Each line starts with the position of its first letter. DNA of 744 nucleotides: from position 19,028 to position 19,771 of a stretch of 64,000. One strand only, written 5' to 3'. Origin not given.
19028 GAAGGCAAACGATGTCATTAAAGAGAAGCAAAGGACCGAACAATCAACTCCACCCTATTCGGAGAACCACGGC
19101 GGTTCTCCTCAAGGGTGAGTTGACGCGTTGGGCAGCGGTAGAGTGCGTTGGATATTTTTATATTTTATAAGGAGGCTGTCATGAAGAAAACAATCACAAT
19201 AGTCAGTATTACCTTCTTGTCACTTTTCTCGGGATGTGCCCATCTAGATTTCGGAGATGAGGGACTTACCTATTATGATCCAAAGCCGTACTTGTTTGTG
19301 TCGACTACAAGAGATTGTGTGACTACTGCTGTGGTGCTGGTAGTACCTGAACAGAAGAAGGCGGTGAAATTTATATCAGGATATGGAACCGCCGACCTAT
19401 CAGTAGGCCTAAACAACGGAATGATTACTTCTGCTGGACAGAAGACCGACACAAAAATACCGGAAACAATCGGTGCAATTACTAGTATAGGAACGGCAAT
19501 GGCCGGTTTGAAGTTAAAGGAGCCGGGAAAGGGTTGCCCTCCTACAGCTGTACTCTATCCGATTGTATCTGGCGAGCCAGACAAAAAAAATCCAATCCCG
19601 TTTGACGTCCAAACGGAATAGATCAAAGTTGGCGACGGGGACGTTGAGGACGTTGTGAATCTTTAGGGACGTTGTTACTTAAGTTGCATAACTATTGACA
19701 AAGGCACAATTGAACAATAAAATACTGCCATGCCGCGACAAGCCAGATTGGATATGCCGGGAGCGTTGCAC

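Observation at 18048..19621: Repeat-bounded 2.9-kb module encoding an unassigned membrane-anchored HTH protein and a lipoprotein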

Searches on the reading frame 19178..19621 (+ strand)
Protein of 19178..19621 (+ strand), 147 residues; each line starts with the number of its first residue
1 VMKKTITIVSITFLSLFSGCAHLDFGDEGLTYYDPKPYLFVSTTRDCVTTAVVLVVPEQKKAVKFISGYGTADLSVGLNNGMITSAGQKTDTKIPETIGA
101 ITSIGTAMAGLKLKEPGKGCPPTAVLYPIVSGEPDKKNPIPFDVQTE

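Call 5: search_protein_families(library=pfam, proteins=[window:19178-19621:+], max_evalue=1)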
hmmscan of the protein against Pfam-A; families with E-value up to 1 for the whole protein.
window:19178-19621:+ (147 aa): 0 families

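Call 10: search_protein_families(library=ncbifam, proteins=[window:19181-19621:+], max_evalue=1)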
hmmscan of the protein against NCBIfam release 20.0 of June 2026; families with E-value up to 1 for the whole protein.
window:19181-19621:+ (146 aa): 0 families

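Call 11: search_protein_families(library=padloc, proteins=[window:19181-19621:+], max_evalue=1)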
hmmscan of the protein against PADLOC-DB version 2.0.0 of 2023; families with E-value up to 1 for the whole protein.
window:19181-19621:+ (146 aa): 0 families

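Call 13: find_homologous_proteins(query=window:19181-19621:+)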
Query window:19181-19621:+ (146 aa): 240 proteins with E <= 0.001 among 263 candidates; the best 120 are listed.
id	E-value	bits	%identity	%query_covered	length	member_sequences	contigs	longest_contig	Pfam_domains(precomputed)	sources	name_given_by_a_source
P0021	1.1e-90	319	100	100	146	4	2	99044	-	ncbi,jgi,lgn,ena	ncbi:MAG: hypothetical protein WC581_02955 [Thermodesulfovibrionales bacterium]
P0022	8.5e-63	229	75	100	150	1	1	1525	-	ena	-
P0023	1.3e-53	199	67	99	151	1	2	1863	-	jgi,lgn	jgi:hypothetical protein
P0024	1.5e-53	199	64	96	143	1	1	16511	-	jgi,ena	-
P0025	3.2e-52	194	65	99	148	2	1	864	-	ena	-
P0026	3.6e-52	194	62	100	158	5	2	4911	-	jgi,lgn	jgi:hypothetical protein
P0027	4.8e-52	194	61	100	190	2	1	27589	-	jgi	jgi:hypothetical protein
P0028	9.9e-52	193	62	100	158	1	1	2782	-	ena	-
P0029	1.1e-51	193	62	100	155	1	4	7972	-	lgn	-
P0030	2.6e-51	191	66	97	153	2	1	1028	-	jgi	jgi:hypothetical protein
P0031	3.0e-51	191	61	100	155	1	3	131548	-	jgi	jgi:hypothetical protein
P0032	4.9e-51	191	62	100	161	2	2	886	-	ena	-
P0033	4.9e-51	191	65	97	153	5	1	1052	-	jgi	jgi:hypothetical protein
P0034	6.9e-51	190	67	97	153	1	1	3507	-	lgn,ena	-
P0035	1.0e-50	190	63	100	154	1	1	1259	-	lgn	-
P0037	1.2e-50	189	62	100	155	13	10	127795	-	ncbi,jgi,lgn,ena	jgi:hypothetical protein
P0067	6.9e-48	180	58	97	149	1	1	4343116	-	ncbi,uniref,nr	ncbi:hypothetical protein [Methylococcus mesophilus]|uniref:hypothetical protein n=1 Tax=Methylococc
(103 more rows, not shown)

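Call 17: find_encoding_contigs(protein=P0067, flank=6000, max_places=2)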
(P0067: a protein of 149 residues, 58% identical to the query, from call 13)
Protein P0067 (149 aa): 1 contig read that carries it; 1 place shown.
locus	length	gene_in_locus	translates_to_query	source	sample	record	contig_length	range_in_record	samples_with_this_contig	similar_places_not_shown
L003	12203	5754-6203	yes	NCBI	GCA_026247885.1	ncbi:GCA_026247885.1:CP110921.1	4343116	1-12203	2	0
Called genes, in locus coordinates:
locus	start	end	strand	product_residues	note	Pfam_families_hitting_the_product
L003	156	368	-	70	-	-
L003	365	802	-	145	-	-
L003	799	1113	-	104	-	PF27050:Phage_P22_Y8K6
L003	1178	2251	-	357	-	PF06067:DUF932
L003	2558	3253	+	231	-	PF01419:Jacalin (faint)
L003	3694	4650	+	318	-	-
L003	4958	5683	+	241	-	-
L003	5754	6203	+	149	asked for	-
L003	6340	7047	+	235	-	PF02586:SRAP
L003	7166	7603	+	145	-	PF01223:Endonuclease_NS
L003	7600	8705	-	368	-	PF01527:HTH_Tnp_1, PF13384:HTH_23 (faint), PF13518:HTH_28 (faint), PF13276:HTH_21, PF00665:rve, PF13683:rve_3, PF13333:rve_2 (faint)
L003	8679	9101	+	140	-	PF01223:Endonuclease_NS (weak)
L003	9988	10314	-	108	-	PF14213:DUF4325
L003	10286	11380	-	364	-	-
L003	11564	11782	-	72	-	PF05901:Excalibur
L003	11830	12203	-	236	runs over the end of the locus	PF00565:SNase, PF05901:Excalibur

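Call 18: find_encoding_contigs(protein=P0037, flank=6000, max_places=4)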
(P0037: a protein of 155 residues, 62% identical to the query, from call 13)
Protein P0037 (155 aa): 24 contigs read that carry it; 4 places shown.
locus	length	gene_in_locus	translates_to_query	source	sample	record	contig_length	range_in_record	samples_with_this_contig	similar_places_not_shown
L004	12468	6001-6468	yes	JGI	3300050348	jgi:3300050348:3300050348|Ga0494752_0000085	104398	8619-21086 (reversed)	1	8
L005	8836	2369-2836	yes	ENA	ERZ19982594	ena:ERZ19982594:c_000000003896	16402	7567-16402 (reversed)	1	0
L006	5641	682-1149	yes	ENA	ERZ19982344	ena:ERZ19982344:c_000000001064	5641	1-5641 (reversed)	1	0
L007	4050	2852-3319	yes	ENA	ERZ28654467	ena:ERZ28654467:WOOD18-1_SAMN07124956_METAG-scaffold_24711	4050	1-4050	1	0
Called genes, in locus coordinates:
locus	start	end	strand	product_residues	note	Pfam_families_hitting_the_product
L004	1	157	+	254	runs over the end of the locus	PF23441:SDR, PF00106:adh_short, PF08659:KR, PF13561:adh_short_C2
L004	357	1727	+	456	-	PF01979:Amidohydro_1, PF07969:Amidohydro_3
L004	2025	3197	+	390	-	PF07690:MFS_1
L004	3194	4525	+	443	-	PF27533:CapK_C (weak)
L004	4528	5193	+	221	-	PF03575:Peptidase_S51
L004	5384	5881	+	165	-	PF01844:HNH (faint)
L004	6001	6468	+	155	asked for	-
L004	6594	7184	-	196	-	PF02660:G3P_acyltransf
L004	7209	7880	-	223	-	PF01797:Y1_Tnp (faint)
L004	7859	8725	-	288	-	PF14765:PS-DH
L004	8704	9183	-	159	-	PF13279:4HBT_2, PF03061:4HBT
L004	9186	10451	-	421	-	PF00109:ketoacyl-synt, PF02801:Ketoacyl-synt_C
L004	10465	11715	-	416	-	PF00109:ketoacyl-synt, PF02801:Ketoacyl-synt_C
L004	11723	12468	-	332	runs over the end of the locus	PF04055:Radical_SAM (weak)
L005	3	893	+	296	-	?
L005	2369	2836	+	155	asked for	-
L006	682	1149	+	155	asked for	-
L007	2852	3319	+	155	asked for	-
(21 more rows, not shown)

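Call 25: find_related_loci(query=A2, collection=genome_contigs, flank=6000)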
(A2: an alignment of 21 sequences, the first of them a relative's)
Query A2 (146 aa) in genome_contigs; peptide patterns used: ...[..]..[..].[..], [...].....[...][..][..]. (x = any residue, [..] = any of these).
85 stretches matched a pattern; 38 encode a relative of the query (tblastn E <= 1e-3); 38 distinct loci.
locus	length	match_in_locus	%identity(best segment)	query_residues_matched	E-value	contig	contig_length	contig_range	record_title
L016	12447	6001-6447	62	1-146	5e-56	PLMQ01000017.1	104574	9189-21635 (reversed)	MAG: Syntrophaceae bacterium isolate fen_1166 73.20120800_E2X.51_contig_2826, whole genome shotgun sequence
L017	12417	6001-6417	65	15-144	5e-53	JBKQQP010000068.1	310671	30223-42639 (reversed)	MAG: Syntrophales bacterium isolate MGr2D2E2F__bin_107 MGr2D2E2F_000000238008, whole genome shotgun sequence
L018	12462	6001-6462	63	1-146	3e-53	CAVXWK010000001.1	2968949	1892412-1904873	MAG: uncultured delta proteobacterium isolate MFD04492.bin.2.7 genome assembly, contig: contig_16283, whole genome shotg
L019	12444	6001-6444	62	1-141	2e-50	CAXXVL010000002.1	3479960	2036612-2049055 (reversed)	MAG: Smithellaceae bacterium isolate ea3e3a57-e723-42e2-b213-d72c633126af genome assembly, contig: contig_2, whole genom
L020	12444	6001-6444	55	1-146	4e-50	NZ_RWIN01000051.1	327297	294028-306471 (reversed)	Pseudomonas sp. PB120 PB120_contig90, whole genome shotgun sequence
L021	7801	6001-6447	57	1-141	2e-49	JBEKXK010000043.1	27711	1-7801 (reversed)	MAG: Syntrophales bacterium isolate SPRUCE 64 SPRUCE_64_43, whole genome shotgun sequence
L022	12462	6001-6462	55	1-146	2e-42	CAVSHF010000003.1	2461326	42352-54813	MAG: uncultured Nitrospiraceae bacterium isolate MFD01476.bin.1.65 genome assembly, contig: contig_173, whole genome sho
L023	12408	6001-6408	54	15-146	3e-41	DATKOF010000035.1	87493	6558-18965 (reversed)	MAG TPA_asm: Burkholderiales bacterium isolate SMAG_U14757 k141_5383144, whole genome shotgun sequence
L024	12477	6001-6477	47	2-146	3e-39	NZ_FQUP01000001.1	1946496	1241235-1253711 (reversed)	Kaistia soli DSM 19436, whole genome shotgun sequence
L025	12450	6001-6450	49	1-141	1e-37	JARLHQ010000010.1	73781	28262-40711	MAG: Humidesulfovibrio sp. isolate MAG_BO58 MetaBAT2_Bin_58_Oxic_k141_688676, whole genome shotgun sequence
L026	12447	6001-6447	54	1-146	4e-46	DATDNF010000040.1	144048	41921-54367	MAG TPA_asm: Geobacteraceae bacterium isolate SMAG_U430 k141_976494, whole genome shotgun sequence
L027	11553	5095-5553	47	3-142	2e-36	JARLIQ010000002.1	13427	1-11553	MAG: Caulobacteraceae bacterium isolate MAG_BA202 MetaBAT2_Bin_202_Anoxic_k141_2680, whole genome shotgun sequence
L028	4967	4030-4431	48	1-134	4e-35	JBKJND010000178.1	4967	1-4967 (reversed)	MAG: Ahniellaceae bacterium isolate ant_bin.355 k117_5013131, whole genome shotgun sequence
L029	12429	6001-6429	52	3-139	9e-35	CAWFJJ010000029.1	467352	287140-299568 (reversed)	MAG: Thermoanaerobaculia bacterium isolate MFD01872.bin.1.215 genome assembly, contig: contig_75413, whole genome shotgu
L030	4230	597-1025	43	1-135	8e-33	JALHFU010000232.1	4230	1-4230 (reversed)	MAG: Hyphomicrobiales bacterium isolate 3-JJ_aug_S1_052 scaffold_8538, whole genome shotgun sequence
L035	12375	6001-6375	46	16-128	3e-26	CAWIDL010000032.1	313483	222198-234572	MAG: uncultured delta proteobacterium isolate MFD01231.bin.1.21 genome assembly, contig: contig_9314, whole genome shotg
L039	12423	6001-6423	39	1-128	5e-21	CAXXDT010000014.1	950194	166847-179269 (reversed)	MAG: uncultured Syntrophobacter sp. isolate 77c4d0fe-ff47-49b2-b771-50e4a4e8458d genome assembly, contig: contig_14, who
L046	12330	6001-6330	35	2-100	9e-14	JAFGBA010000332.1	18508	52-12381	MAG: Sedimentisphaerales bacterium isolate Zod_Metabat.1001 k87_11961057, whole genome shotgun sequence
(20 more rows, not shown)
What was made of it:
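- The lipoprotein has 240 or more homologues across several phyla (calls 13, 25).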

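Call 36: search_protein_families(library=phrogs, proteins=[window:19181-19621:+], max_evalue=1)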
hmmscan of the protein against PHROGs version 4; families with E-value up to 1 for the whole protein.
window:19181-19621:+ (146 aa): 1 family
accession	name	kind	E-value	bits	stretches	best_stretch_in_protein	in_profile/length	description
phrog_3399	-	unknown function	0.14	13.8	1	91-107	15-31/48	-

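Call 37: predict_structure(alignment_id=A2)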
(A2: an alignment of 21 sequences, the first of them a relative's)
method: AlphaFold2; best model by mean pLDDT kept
length: 146 residues; sequences in the alignment: 21
mean_pLDDT: 63.4   pTM: 0.43
mean pLDDT of the five models: 63.4, 62.1, 60.8, 57.9, 56.9
residues with pLDDT >= 90: 11; 70-90: 45; 50-70: 44; < 50: 46
segments of 3 or more residues with pLDDT < 50: 18-23, 75-82, 85-87, 90-115
pLDDT, mean of each block of 10 residues (from residue 1): 62 55 56 83 84 81 55 46 48 40 38 54 89 90 74
secondary structure, 60 per line:
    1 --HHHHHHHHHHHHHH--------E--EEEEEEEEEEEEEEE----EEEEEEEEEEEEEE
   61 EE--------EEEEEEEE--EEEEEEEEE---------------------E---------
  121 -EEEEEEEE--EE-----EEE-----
elements in order: H3-16 E28-42 E47-62 E71-78 E81-89 E122-129 E139-141
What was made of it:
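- Tried and rejected: The lipoprotein model was poor (pLDDT 63, call 37), so its fold search is uninformative.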

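Call 45: search_protein_families(library=pfam, proteins=[L003:4958-5683:+, L004:5384-5881:+, L017:5399-5845:+, L018:4883-5821:+, L020:5334-5660:+, L026:5000-5770:+, L035:5415-5927:+, L022:4249-5841:+, L039:4588-5898:+, L046:5545-5868:+], max_evalue=0.01)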
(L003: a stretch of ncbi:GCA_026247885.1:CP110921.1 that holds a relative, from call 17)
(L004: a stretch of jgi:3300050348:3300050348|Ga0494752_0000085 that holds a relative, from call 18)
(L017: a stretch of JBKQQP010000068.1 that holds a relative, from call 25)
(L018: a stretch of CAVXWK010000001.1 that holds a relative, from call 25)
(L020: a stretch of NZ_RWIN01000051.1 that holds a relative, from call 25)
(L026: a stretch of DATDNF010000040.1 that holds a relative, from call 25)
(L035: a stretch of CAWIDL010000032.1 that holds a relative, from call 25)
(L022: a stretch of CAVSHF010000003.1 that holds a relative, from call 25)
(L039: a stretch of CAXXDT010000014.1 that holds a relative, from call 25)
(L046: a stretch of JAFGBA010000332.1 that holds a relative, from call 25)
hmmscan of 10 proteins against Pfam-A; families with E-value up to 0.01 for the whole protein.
L003:4958-5683:+ (241 aa): 0 families

L004:5384-5881:+ (165 aa): 2 families
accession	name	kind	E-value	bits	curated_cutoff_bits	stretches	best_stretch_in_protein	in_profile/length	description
PF01844.29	HNH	-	1.4e-05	25.6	21.4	1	82-110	13-43/47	HNH endonuclease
PF13392.12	HNH_3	-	0.00017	21.6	24.8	1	84-103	20-39/46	HNH endonuclease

L017:5399-5845:+ (148 aa): 0 families

L018:4883-5821:+ (312 aa): 0 families

L020:5334-5660:+ (108 aa): 0 families

L026:5000-5770:+ (256 aa): 1 family
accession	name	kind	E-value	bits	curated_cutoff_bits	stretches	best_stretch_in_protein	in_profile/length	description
PF00656.27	Peptidase_C14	-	2.1e-28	100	21.4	1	3-245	3-224/233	Caspase domain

L035:5415-5927:+ (170 aa): 0 families

L022:4249-5841:+ (530 aa): 2 families
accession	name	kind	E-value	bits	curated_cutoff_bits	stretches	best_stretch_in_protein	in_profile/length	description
PF09286.16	Pro-kuma_activ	-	1e-16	61.9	23.5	1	23-157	5-142/143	Pro-kumamolisin, activation domain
PF00082.27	Peptidase_S8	-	5.6e-09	36.2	21.8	1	264-474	74-259/288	Subtilase family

L039:4588-5898:+ (436 aa): 0 families

L046:5545-5868:+ (107 aa): 0 families

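Call 50: search_solved_structures(query=A2, max_evalue=10)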
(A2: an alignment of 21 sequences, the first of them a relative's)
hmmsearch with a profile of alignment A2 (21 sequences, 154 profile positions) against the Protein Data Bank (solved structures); distinct sequences matched with E-value up to 10: 1.
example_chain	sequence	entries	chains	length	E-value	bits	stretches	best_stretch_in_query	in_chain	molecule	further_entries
1l4i_A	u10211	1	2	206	0.12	15.2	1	21-75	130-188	SfaE PROTEIN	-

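Call 53: fold_search(model_id=the predicted structure, library=pdb)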
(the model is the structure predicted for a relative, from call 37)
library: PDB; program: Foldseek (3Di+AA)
matches with E <= 10: 261; with E <= 0.001: 0
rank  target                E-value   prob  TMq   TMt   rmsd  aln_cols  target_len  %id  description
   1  7f5m_B                1.4e+00  0.09  0.19  0.22  17.8       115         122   13  Crystal structure of Sas5 YEATS domain in complex with H3K27bz peptide (released 2022-03-16)
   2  3m46_A                1.7e+00  0.05  0.15  0.04  22.2       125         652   16  The crystal structure of the D73A mutant of glycoside HYDROLASE (FAMILY 31) from Ruminococcus obeum ATCC 29174 (released 2010-03-23)
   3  9lwf_H                1.7e+00  0.02  0.11  0.06  20.0       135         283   12  Cryo-EM structure of dual sensor bound GATOR2 complex (released 2025-08-13)
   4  5h88_A                1.9e+00  0.03  0.13  0.10  21.8       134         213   12  Crystal structure of mRojoA mutant - T16V -P63F - W143A - L163V (released 2016-01-27)
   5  4kf4_A                1.9e+00  0.03  0.14  0.10  22.0       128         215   12  Crystal Structure of sfCherry (released 2013-12-18)
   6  9rn1_P                2.2e+00  0.07  0.19  0.10  18.5       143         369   10  Structure of BAF-nucleosome complex with OCT4-SOX2 at SHL+6 in ADP-bound state, BAF47 bound to ATPase lobe 2 (released 2026-02-11)
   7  5hzt_K                2.3e+00  0.09  0.15  0.12  20.3        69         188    7  Crystal structure of Dronpa-Cu2+ (released 2017-03-15)
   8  7ksg_C                2.3e+00  0.03  0.13  0.04  16.8       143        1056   10  SARS-CoV-2 spike in complex with nanobodies E (released 2021-01-20)
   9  7sbs_C                2.4e+00  0.02  0.13  0.03  18.2       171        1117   11  One RBD-up 1 of pre-fusion SARS-CoV-2 Gamma variant spike protein (released 2021-11-03)
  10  8bmx_B                2.5e+00  0.05  0.15  0.04  24.4       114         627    3  Bacteroides thetaiotaomicron B12 TonB dependent transporter in complex with a surface lipoprotein (released 2023-09-20)
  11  9bq4_A                2.5e+00  0.03  0.16  0.11  24.0       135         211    6  YTP-E E148D, a weakly yellow thermostable protein (released 2024-09-04)
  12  4kf4_B                2.7e+00  0.03  0.13  0.10  22.3       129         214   12  Crystal Structure of sfCherry (released 2013-12-18)
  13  3m46_B                2.8e+00  0.03  0.15  0.04  22.8       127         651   16  The crystal structure of the D73A mutant of glycoside HYDROLASE (FAMILY 31) from Ruminococcus obeum ATCC 29174 (released 2010-03-23)
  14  4kf5_C                2.8e+00  0.02  0.13  0.08  29.4       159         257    9  Crystal Structure of Split GFP complexed with engineered sfCherry with an insertion of GFP fragment (released 2013-12-18)
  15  7a29_A                2.8e+00  0.02  0.15  0.04  17.0       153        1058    9  Cryo-EM structure of the SARS-CoV-2 spike protein bound to neutralizing sybodies (Sb23) 2-up conformation (released 2020-10-21)
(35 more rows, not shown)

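Call 68: search_protein_families(library=pfam, alignment_id=A2, max_evalue=1)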
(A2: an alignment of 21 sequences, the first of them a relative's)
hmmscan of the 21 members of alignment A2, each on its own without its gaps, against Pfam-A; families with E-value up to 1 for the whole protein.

A. member 1, P0021 (146 aa): 0 families

B. families by the number of members that match (of 21 scanned): 6 families
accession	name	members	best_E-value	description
PF22859.1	IBIN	5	0.018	Induced by infection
PF09117.15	MiAMP1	1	0.025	MiAMP1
PF16699.10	CSTF1_dimer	1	0.058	Cleavage stimulation factor subunit 1, dimerisation domain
PF19842.5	YqeC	1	0.099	YqeC protein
PF15260.11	FAM219A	1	0.14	Protein family FAM219A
PF19354.4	DUF5931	1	0.23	Family of unknown function (DUF5931)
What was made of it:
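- Checked: It has a signal peptide and the lipobox LFSG|C. No family matches (calls 5, 10, 11, 36, 68).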

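Call 80: search_dna_similar(query=window:19181-19621:+, collection=plasmids, mode=protein, max_evalue=0.001)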
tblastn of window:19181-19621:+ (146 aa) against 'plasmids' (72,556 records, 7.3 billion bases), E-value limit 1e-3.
Records with a match: 1; places in all: 1; records where one place covers at least 80% of the query: 0.
Best place of each record, by identity: <60% 1.
By first word of the organism name: Pseudomonas 1.
By predicted mobility (MOB-suite, as given by PLSDB): non-mobilizable 1.
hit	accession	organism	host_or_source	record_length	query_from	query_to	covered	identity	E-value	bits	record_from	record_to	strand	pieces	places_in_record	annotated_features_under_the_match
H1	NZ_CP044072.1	Pseudomonas oryzihabitans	Homo sapiens,clinical isolate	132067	7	111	72%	34.5%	3e-12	69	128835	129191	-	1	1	hypothetical protein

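Call 81: search_dna_similar(query=window:19181-19621:+, collection=phages, mode=protein, max_evalue=0.001)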
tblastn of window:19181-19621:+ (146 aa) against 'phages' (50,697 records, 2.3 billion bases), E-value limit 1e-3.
No match.

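Call 84: get_annotated_region(hit=H1, flank=5000)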
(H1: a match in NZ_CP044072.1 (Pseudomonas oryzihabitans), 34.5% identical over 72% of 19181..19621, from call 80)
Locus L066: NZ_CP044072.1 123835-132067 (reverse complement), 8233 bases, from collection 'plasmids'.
description: Pseudomonas oryzihabitans strain FDAARGOS_657 plasmid unnamed1, complete sequence
organism: Pseudomonas oryzihabitans (NCBI taxid 47885)
taxonomy: Bacteria; Pseudomonadota; Gammaproteobacteria; Pseudomonadales; Pseudomonadaceae; Pseudomonas; Pseudomonas oryzihabitans
host: -; source: Homo sapiens,clinical isolate; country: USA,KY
typing (MOB-suite, as given by PLSDB): non-mobilizable
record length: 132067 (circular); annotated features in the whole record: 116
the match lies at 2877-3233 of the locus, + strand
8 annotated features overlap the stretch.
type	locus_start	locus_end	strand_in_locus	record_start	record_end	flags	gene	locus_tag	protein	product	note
CDS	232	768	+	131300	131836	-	-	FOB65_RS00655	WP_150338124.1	hypothetical protein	-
CDS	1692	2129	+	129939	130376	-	-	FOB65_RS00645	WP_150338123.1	hypothetical protein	-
CDS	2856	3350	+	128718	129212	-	-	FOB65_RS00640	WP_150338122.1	hypothetical protein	-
CDS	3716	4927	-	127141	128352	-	-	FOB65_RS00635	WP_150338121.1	site-specific integrase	GO:0015074 - DNA integration [Evidence IEA]; GO:0006310 - DNA recombination [Evidence IEA]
CDS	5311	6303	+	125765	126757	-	-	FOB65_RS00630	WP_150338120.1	DNA-binding protein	-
CDS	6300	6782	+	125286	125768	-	-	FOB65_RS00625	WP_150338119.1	hypothetical protein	-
CDS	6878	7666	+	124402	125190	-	-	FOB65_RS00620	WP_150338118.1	hypothetical protein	-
CDS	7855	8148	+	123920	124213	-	-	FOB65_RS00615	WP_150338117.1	hypothetical protein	-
